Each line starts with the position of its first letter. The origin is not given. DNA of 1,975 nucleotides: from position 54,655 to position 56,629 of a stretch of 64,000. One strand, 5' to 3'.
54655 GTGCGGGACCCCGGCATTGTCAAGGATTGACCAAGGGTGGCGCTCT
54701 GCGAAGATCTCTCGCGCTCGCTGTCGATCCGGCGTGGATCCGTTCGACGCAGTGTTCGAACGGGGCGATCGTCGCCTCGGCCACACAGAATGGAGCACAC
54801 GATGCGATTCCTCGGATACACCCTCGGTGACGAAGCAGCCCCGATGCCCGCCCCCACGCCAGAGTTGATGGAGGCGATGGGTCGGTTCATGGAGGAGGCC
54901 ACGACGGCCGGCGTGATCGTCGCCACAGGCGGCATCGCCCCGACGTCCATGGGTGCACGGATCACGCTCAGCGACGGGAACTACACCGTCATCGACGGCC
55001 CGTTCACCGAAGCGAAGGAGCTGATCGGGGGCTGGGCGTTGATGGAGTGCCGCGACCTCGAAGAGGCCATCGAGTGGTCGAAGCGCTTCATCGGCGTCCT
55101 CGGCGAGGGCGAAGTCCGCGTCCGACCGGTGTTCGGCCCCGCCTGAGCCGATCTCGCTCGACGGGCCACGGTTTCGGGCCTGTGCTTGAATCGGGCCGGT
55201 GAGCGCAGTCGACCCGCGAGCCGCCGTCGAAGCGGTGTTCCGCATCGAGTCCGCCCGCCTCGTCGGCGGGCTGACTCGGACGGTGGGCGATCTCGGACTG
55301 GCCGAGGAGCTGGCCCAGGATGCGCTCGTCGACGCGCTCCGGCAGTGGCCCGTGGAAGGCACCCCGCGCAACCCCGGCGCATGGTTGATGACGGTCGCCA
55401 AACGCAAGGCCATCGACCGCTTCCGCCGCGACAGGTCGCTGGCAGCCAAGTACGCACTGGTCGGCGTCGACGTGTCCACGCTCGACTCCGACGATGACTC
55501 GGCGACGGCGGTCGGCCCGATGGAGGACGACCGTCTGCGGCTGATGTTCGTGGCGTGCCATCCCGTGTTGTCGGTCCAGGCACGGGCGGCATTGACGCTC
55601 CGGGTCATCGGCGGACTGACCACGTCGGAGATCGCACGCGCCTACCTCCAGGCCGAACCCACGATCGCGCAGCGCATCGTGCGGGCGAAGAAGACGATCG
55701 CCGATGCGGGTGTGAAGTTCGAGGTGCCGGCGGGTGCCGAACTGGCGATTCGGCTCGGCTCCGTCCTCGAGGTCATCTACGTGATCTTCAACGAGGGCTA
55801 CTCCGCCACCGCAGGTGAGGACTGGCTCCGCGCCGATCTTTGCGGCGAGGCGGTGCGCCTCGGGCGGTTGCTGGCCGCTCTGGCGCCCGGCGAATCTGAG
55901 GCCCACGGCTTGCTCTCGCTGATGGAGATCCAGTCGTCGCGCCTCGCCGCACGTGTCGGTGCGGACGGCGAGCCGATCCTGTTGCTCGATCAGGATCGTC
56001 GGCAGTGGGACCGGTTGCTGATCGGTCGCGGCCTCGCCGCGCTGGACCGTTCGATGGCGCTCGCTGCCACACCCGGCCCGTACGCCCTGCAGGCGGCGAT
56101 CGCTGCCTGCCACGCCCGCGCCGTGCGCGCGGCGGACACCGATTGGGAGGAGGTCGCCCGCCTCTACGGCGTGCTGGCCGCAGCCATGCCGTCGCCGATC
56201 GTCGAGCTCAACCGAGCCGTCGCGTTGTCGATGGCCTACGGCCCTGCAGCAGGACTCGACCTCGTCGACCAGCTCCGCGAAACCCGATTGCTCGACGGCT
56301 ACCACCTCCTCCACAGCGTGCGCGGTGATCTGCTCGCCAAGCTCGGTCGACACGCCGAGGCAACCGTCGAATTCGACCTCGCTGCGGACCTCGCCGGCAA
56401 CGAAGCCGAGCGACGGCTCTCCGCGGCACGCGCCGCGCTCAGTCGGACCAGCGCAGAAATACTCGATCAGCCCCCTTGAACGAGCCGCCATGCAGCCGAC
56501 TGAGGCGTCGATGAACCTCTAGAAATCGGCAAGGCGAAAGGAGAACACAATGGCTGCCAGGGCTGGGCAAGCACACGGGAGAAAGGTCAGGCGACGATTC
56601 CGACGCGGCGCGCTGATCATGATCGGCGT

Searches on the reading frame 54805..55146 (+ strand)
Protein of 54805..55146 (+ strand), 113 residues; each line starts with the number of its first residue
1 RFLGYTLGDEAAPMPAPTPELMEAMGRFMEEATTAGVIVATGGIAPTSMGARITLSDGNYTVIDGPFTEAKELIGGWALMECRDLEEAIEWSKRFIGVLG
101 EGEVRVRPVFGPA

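Call 7: search_protein_families(library=pfam, proteins=[window:54805-55146:+], max_evalue=1)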
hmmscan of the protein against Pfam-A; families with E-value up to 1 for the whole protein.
window:54805-55146:+ (113 aa): 2 families
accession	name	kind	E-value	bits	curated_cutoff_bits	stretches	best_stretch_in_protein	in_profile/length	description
PF03795.20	YCII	-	1.3e-12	48.5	24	1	18-95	17-78/95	YCII-related domain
PF11746.14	DUF3303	-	0.063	13.9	21.2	1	75-109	47-78/92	Domain of unknown function (DUF3303)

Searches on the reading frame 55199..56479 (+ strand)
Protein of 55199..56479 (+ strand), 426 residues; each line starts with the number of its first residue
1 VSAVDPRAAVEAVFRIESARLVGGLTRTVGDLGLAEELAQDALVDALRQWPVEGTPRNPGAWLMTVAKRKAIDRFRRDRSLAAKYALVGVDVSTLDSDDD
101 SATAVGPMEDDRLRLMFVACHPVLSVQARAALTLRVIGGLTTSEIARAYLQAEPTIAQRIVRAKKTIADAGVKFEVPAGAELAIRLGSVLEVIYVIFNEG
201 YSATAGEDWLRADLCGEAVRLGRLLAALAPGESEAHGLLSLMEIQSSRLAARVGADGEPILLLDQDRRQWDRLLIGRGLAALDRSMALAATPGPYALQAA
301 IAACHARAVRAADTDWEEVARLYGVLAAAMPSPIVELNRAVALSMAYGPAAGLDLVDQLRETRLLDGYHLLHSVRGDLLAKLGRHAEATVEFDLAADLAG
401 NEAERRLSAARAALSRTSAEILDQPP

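Call 4: search_protein_families(library=ncbifam, proteins=[window:55199-56479:+], max_evalue=0.01)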
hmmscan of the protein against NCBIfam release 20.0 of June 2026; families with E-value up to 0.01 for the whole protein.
window:55199-56479:+ (426 aa): 43 families (the best 25 are shown)
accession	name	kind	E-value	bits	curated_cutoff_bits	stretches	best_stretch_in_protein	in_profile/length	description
NF007228.0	PRK09646.1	subfamily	3.6e-13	49.6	226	1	6-161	28-180/194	ECF RNA polymerase sigma factor SigK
TIGR02983.1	SigE-fam_strep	subfamily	1.6e-10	41.1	141.55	1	8-165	6-152/162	SigE family RNA polymerase sigma factor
TIGR02937.1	sigma70-ECF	superfamily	3.7e-09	36.4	42.9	1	33-168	26-162/165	sigma-70 family RNA polymerase sigma factor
NF007213.0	PRK09635.1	equivalog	4.7e-09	35.8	317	1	8-176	5-171/290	RNA polymerase sigma factor SigI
NF009170.0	PRK12517.1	subfamily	1.4e-08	34.4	197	1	30-170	45-175/188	RNA polymerase sigma factor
NF009175.0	PRK12523.1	equivalog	5e-08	33.1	271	1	9-160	11-156/172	RNA polymerase sigma factor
NF007227.0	PRK09645.1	subfamily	5.8e-08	32.8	202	1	10-163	15-162/177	sigma-70 family RNA polymerase sigma factor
NF058625.1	sigma_PG0214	equivalog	8.7e-08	32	130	1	29-169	25-159/170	GFO_1088 family ECF-type sigma factor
NF007214.0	PRK09636.1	subfamily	1.6e-07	30.8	271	1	26-179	22-171/293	RNA polymerase sigma factor SigJ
NF009164.0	PRK12511.1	equivalog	2.5e-07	30.4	185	1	33-166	29-154/182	RNA polymerase sigma factor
TIGR02985.1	Sig70_bacteroi1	subfamily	2.6e-07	31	126.4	1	10-167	3-158/162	RNA polymerase sigma-70 factor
NF009166.1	PRK12513.1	equivalog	2.6e-07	30.6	206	1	8-166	22-181/193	RNA polymerase sigma factor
NF008889.0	PRK11924.1-1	subfamily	5.6e-07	29.4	181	1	10-148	12-144/173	RNA polymerase sigma factor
TIGR02989.1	Sig-70_gvs1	subfamily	1.3e-06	28.5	124.55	1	13-168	6-155/158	RNA polymerase sigma-70 factor, Rhodopirellula/Verrucomicrobium family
NF009179.0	PRK12527.1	equivalog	3.1e-06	27.3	162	1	21-165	8-147/159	RNA polymerase sigma factor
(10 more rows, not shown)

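Call 7: search_protein_families(library=pfam, proteins=[window:55199-56479:+], max_evalue=1)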
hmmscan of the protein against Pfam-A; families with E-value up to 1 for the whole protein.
window:55199-56479:+ (426 aa): 4 families
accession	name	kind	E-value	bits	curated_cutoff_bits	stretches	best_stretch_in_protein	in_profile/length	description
PF20239.3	DUF6596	-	1.6e-35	121.9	27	1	185-286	1-102/102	Family of unknown function (DUF6596)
PF04542.20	Sigma70_r2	-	2.3e-10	40.6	24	1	20-79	8-69/71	Sigma-70 region 2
PF08281.18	Sigma70_r4_2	-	3.5e-07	30.2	25.7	1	116-166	3-53/54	Sigma-70, region 4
PF21506.2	Knl-2-like_dom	-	0.24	11.7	27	0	311-323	22-34/54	Kinetochore null protein 2-like domain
